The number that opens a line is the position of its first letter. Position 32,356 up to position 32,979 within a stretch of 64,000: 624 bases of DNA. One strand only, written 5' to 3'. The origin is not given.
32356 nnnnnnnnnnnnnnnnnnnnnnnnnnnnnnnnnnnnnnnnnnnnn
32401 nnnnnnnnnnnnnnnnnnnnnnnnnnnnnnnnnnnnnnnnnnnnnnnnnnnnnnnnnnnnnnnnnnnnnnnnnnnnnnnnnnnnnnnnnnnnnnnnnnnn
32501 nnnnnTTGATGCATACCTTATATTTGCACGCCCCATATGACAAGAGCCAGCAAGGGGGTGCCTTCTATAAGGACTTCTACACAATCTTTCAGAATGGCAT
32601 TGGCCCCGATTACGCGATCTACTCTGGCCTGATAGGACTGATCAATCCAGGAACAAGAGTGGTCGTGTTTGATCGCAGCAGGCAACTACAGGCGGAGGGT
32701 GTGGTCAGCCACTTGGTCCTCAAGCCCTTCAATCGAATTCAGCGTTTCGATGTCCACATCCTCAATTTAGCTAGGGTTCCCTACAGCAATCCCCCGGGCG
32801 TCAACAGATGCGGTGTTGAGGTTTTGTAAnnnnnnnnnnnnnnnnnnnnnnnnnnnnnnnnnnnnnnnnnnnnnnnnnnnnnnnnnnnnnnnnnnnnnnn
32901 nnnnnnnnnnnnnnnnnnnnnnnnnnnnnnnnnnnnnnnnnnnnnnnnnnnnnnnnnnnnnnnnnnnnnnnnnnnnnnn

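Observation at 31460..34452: AT-rich islet upstream of guaB carrying an orphan antitoxin and two unknown proteins: candidate novel defence/conflict module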

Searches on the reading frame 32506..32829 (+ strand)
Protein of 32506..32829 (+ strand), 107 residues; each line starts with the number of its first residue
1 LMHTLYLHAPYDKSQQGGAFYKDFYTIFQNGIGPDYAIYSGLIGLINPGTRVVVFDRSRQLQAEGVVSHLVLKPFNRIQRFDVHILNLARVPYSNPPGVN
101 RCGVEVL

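Call 3: search_protein_families(library=pfam, proteins=[window:32506-32829:+], max_evalue=1)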
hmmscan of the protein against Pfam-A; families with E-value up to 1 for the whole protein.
window:32506-32829:+ (107 aa): 0 families

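Call 4: search_protein_families(library=padloc, proteins=[window:32506-32829:+], max_evalue=1)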
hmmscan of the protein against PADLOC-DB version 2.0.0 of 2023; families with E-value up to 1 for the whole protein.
window:32506-32829:+ (107 aa): 0 families

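Call 5: search_protein_families(library=ncbifam, proteins=[window:32506-32829:+], max_evalue=1)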
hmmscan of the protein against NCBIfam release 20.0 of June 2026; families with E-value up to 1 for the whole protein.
window:32506-32829:+ (107 aa): 0 families

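Call 38: find_homologous_proteins(query=window:32506-32829:+, max_evalue=0.01)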
Query window:32506-32829:+ (107 aa): 29 proteins with E <= 0.01 among 29 candidates.
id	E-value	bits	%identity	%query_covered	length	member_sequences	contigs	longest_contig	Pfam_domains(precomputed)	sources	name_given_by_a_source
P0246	3.4e-66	238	100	99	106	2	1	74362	-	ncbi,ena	-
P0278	8.7e-58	211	89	99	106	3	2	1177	-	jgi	jgi:hypothetical protein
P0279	1.5e-45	172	74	98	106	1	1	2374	-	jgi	jgi:hypothetical protein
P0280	3.1e-45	171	75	99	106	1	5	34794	-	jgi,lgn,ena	jgi:hypothetical protein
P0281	4.3e-45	170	76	98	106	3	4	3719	-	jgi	jgi:hypothetical protein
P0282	1.3e-44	169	75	99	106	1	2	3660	-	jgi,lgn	jgi:hypothetical protein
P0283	2.7e-44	168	73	99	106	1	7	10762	-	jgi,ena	jgi:hypothetical protein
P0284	9.4e-44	166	71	99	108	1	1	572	-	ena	-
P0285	3.3e-43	164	72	99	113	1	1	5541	-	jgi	jgi:hypothetical protein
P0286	3.5e-43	164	73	99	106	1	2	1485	-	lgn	-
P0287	6.5e-43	163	73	98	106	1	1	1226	-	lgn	-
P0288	6.7e-43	163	73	99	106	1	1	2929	-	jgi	jgi:hypothetical protein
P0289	1.8e-42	162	71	99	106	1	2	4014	-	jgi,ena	-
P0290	3.7e-42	161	71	99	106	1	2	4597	-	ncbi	-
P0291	1.9e-41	158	73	97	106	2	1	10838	-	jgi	-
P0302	1.8e-24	104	52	98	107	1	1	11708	-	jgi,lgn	jgi:hypothetical protein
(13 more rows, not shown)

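Call 39: search_protein_families(library=pfam, proteins=[L022:7541-8302:-, L022:7124-7453:-, L022:6730-7146:-, L022:5586-6221:+], max_evalue=0.1)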
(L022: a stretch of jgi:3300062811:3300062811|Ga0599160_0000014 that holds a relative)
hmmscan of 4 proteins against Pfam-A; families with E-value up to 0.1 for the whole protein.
L022:7541-8302:- (253 aa): 0 families

L022:7124-7453:- (109 aa): 2 families
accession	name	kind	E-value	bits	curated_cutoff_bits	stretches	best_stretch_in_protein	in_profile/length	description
PF02604.26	PhdYeFM_antitox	-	0.044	14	29.8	0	19-58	1-44/74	Antitoxin Phd_YefM, type II toxin-antitoxin system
PF11501.13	bCoV_NSP1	-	0.092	12.9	25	0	38-69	89-120/138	Betacoronavirus replicase NSP1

L022:6730-7146:- (138 aa): 6 families
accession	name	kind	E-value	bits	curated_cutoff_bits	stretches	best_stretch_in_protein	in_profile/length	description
PF10130.15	PIN_2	-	3.9e-25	89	22.4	1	6-131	3-131/133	PIN domain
PF01850.27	PIN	-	1.6e-05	25.9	23.6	1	6-117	4-116/120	PIN domain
PF13470.12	PIN_3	-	7.5e-05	24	27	1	6-104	5-104/115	PIN domain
PF18480.7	DUF5615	-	0.014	15.7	23.8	0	65-121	8-64/110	Domain of unknown function (DUF5615)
PF07364.17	DUF1485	-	0.047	13.4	22.8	1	42-103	44-104/290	Metallopeptidase family M81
PF22437.2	DBF4_BRCT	-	0.1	14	27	0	80-113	50-82/90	BRCT domain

L022:5586-6221:+ (211 aa): 0 families

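Call 40: find_encoding_contigs(protein=P0280, flank=6000, max_places=4)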
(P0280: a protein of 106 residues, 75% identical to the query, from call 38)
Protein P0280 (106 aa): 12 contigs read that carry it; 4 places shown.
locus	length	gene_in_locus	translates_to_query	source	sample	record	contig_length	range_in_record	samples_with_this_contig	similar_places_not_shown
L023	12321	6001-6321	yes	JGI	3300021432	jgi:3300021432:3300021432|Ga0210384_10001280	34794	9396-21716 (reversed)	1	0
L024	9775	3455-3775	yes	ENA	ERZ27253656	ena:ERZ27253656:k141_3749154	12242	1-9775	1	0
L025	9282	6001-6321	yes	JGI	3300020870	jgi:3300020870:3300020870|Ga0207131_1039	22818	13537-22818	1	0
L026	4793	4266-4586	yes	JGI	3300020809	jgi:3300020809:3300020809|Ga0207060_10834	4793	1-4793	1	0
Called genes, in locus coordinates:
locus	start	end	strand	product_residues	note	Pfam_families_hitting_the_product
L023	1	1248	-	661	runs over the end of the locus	PF05231:MASE1, PF00989:PAS, PF08448:PAS_4 (faint), PF13426:PAS_9, PF07730:HisKA_3, PF02518:HATPase_c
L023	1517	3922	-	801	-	PF01138:RNase_PH, PF03725:RNase_PH_C, PF03726:PNPase (weak), PF01138:RNase_PH, PF00013:KH_1, PF00575:S1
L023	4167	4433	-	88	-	PF00312:Ribosomal_S15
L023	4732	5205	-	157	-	PF00581:Rhodanese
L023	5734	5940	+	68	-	-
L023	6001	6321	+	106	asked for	-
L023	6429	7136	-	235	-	-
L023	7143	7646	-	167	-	PF18967:PycTM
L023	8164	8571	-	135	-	PF00903:Glyoxalase (weak), PF18029:Glyoxalase_6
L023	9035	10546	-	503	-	-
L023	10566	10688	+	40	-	-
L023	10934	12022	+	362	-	PF08238:Sel1 (faint)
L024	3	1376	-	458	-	?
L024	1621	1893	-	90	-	PF00312:Ribosomal_S15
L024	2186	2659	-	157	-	PF00581:Rhodanese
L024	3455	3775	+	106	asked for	-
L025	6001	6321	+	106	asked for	-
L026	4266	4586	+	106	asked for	-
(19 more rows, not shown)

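Call 41: find_encoding_contigs(protein=P0302, flank=6000, max_places=2)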
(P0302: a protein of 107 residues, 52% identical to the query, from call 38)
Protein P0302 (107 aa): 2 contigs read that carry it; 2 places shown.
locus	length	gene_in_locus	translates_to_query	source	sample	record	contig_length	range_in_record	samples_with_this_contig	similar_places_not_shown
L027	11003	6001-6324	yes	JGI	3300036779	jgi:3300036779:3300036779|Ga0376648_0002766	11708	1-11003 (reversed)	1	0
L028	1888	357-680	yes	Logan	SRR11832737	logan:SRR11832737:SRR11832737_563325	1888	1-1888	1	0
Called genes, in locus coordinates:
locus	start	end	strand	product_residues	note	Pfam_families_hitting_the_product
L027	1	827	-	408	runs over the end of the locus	-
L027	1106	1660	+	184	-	PF00034:Cytochrom_C (weak), PF13442:Cytochrome_CBB3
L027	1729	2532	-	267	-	PF00561:Abhydrolase_1 (weak), PF12146:Hydrolase_4 (weak), PF12697:Abhydrolase_6, PF03096:Ndr (faint)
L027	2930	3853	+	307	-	-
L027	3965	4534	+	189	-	PF04542:Sigma70_r2, PF08281:Sigma70_r4_2, PF04545:Sigma70_r4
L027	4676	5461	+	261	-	PF13490:zf-HC2 (weak), PF10099:RskA_C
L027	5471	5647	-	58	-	-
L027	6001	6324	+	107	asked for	-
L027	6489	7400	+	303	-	-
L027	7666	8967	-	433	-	PF04773:FecR, PF20245:DUF6600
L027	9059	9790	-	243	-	-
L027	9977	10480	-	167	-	PF02075:RuvC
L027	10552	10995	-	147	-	-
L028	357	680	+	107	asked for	-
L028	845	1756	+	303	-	-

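Call 42: search_protein_families(library=padloc, proteins=[L022:7541-8302:-, L023:6429-7136:-, L023:7143-7646:-, L027:6489-7400:+, L023:5734-5940:+, L019:13874-14965:-, L019:13323-13877:-, L015:12714-13700:+], max_evalue=0.01)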
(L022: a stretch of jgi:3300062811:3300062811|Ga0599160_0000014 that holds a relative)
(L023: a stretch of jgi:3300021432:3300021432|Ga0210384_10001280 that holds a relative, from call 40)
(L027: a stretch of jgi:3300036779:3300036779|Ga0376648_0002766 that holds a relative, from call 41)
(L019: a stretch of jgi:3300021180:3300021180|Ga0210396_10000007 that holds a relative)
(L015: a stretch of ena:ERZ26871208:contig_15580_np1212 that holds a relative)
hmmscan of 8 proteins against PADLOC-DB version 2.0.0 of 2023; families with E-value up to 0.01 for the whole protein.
L022:7541-8302:- (253 aa): 0 families

L023:6429-7136:- (235 aa): 10 families
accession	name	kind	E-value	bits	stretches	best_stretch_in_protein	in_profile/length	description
PDLC00766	PycC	-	9.4e-84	278.5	1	1-234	1-230/232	Pycsar cyclase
PDLC02367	PycC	-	6.4e-81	269.1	1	1-234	1-225/226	-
PDLC02369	PycC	-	1.2e-19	68.8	1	43-198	46-194/248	-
PDLC00763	PycC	-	9.3e-14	49.4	1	47-228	57-244/268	Pycsar cyclase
PDLC02368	PycC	-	1.8e-12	45.4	1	10-204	12-204/234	-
PDLC00765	PycC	-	9.9e-11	39.4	1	40-198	253-415/477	Pycsar cyclase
PDLC02366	PycC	-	2.1e-08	31.6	1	37-190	39-196/486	-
PDLC00762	PycC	-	2.9e-08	31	1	37-191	41-202/508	Pycsar cyclase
PDLC02370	PycC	-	5.3e-06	24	1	47-176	85-220/340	-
PDLC00764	PycC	-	0.00024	18.2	1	44-113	95-166/449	Pycsar cyclase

L023:7143-7646:- (167 aa): 11 families
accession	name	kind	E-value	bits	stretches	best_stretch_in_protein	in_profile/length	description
PDLC00685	Effector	-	1.7e-55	185.5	1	3-160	14-171/174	2TM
PDLC00692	Effector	-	2.3e-45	152.5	1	7-159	4-156/167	2TM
PDLC02364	PycTM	-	2.5e-32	110.5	1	10-158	9-153/160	-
PDLC00711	Effector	-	3e-28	97.1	1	10-159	11-162/164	2TM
PDLC02363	PycTM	-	5.6e-28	95.7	1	3-157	2-152/154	-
PDLC00700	Effector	-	1.6e-19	68.5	1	23-158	21-167/173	2TM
PDLC02365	PycTM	-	6.9e-15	53.8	1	16-159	11-160/165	-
PDLC00678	Effector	-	1.3e-09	36.3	1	53-157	69-173/184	2TM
PDLC02362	PycTM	-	1.9e-07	29.8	1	88-153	15-61/74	-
PDLC00668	Effector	-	5.9e-06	24.3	1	86-159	97-178/184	2TM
PDLC00691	Effector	-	9.6e-06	23.6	1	87-157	92-164/176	2TM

L027:6489-7400:+ (303 aa): 0 families

L023:5734-5940:+ (68 aa): 0 families

L019:13874-14965:- (363 aa): 86 families (the best 25 are shown)
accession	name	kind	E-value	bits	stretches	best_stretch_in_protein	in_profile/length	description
PDLC02335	AbiLi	-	7.2e-22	75.9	1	1-335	49-246/326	AbiLi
PDLC02980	AriA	-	6e-19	67.1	1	26-321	4-304/304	-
PDLC04180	HEC-01A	-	2e-17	61.4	1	2-322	3-323/382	-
PDLC04135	mad3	-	5.7e-17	60.3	1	1-342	1-348/374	mads_3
PDLC04541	PDC-M25A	-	5.5e-16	56.6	1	1-344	1-338/380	-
PDLC04178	HEC-01A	-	1e-14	52.4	1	2-346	9-358/399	-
PDLC04392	PDC-M07A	-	9.1e-14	49.3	2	1-54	1-54/432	-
PDLC04175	HEC-01A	-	1.5e-13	48.5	1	2-284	6-278/363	-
PDLC04182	HEC-01A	-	7.7e-12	42.9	1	24-343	34-374/406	-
PDLC04176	HEC-01A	-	2.1e-11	41.8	1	3-294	4-296/371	-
PDLC04393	PDC-M07A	-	9e-11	39.4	1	1-52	1-52/435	-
PDLC03878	NsnB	-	4.1e-10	38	1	1-323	1-284/345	-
PDLC04184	HEC-01A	-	4.1e-10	37.3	1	1-49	1-49/464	-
PDLC00271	PtuA1|PtuA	-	1.3e-09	36.1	1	3-266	4-259/421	AAA ATPase domain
PDLC02979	AriA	-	3.6e-09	34.9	1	1-81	1-67/373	-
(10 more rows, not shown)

L019:13323-13877:- (184 aa): 2 families
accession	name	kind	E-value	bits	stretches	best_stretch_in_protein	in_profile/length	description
PDLC04209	HEC-01B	-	0.0002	19.3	1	52-164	53-162/219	-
PDLC04573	PDC-M31B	-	0.0056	14.5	1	77-149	126-189/241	-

L015:12714-13700:+ (328 aa): 0 families

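Call 46: search_protein_families(library=phrogs, proteins=[window:32506-32829:+, L022:7541-8302:-, L027:6489-7400:+], max_evalue=0.1)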
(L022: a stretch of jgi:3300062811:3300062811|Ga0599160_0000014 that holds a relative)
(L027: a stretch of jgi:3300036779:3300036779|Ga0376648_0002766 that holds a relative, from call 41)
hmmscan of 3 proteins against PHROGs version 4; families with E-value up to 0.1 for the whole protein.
window:32506-32829:+ (107 aa): 0 families

L022:7541-8302:- (253 aa): 0 families

L027:6489-7400:+ (303 aa): 0 families

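Call 55: predict_structure(alignment_id=A3)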
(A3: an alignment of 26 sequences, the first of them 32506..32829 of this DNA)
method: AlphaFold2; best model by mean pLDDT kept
length: 107 residues; sequences in the alignment: 26
mean_pLDDT: 86.7   pTM: 0.82
mean pLDDT of the five models: 86.7, 86.0, 85.6, 84.2, 73.4
residues with pLDDT >= 90: 59; 70-90: 34; 50-70: 14; < 50: 0
segments of 3 or more residues with pLDDT < 50: none
pLDDT, mean of each block of 10 residues (from residue 1): 88 71 91 74 87 95 96 77 94 94 87
secondary structure, 60 per line:
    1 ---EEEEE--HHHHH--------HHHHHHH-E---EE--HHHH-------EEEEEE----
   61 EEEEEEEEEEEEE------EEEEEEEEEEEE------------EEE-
elements in order: E4-8 H11-15 H24-30 H40-43 E51-56 E61-73 E80-91 E104-106

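Call 57: fold_search(model_id=the predicted structure, library=pdb)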
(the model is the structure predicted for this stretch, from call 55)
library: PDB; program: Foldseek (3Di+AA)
matches with E <= 10: 541; with E <= 0.001: 0
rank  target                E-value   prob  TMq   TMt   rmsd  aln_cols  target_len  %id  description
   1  2p5d                  1.3e-02  0.98  0.52  0.40   6.3       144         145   10  Crystal structure of MJECL36 from Methanocaldococcus jannaschii DSM 2661 (released 2007-09-18)
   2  1wmm                  1.2e-01  0.82  0.47  0.37   5.6       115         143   10  Crystal structure of PH1033 from Pyrococcus horikoshii Ot3 (released 2005-08-23)
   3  1jec                  1.4e-01  0.80  0.39  0.10   7.9        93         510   14  Crystal Structure of ATP Sulfurylase in complex with thiosulfate (released 2001-11-14)
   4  6zot_A                1.7e-01  0.75  0.46  0.36   4.5        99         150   13  Crystal structure of YTHDF3 YTH domain in complex with m6A RNA (released 2020-10-28)
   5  7qpo_A                2.0e-01  0.20  0.24  0.10  15.0        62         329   11  Crystal structure of human trans-3-Hydroxy-L-proline dehydratase (released 2022-08-17)
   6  9eug_E                2.1e-01  0.89  0.35  0.07   2.2        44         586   16  Cryo-EM structure of Staphylococcus aureus bacteriophage phi812 baseplate in the pre-contraction state - core, wedge m (released 2025-04-09)
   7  9euf_E                2.1e-01  0.89  0.35  0.06   2.1        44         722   16  Cryo-EM structure of Staphylococcus aureus bacteriophage phi812 baseplate in the pre-contraction state - complete (released 2025-04-09)
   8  1g8f                  2.4e-01  0.69  0.39  0.10   8.6        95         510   14  ATP SULFURYLASE FROM S. CEREVISIAE (released 2001-05-23)
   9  7qpo_B                2.4e-01  0.18  0.25  0.10  15.1        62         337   11  Crystal structure of human trans-3-Hydroxy-L-proline dehydratase (released 2022-08-17)
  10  5nik_D                2.5e-01  0.51  0.36  0.13   8.0        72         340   18  Structure of the MacAB-TolC ABC-type tripartite multidrug efflux pump (released 2017-05-24)
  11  5fad                  2.6e-01  0.12  0.17  0.12  11.9        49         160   16  SAH complex with aKMT from the hyperthermophilic archaeon Sulfolobus islandicus (released 2016-06-29)
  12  1r6x                  3.0e-01  0.69  0.39  0.13   7.7        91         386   12  The Crystal Structure of a Truncated Form of Yeast ATP Sulfurylase, Lacking the C-Terminal APS Kinase-like Domain, in co (released 2003-11-11)
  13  7s9w_A                3.2e-01  0.82  0.55  0.06   4.3       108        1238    6  Structure of DrmAB:ADP:DNA complex (released 2022-06-15)
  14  8zis_D                3.2e-01  0.35  0.33  0.09   6.6        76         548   12  HerA Hexamer (released 2025-03-12)
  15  8xau_E                3.2e-01  0.35  0.32  0.08   6.5        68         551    7  Cryo-EM structure of HerA (released 2024-06-05)
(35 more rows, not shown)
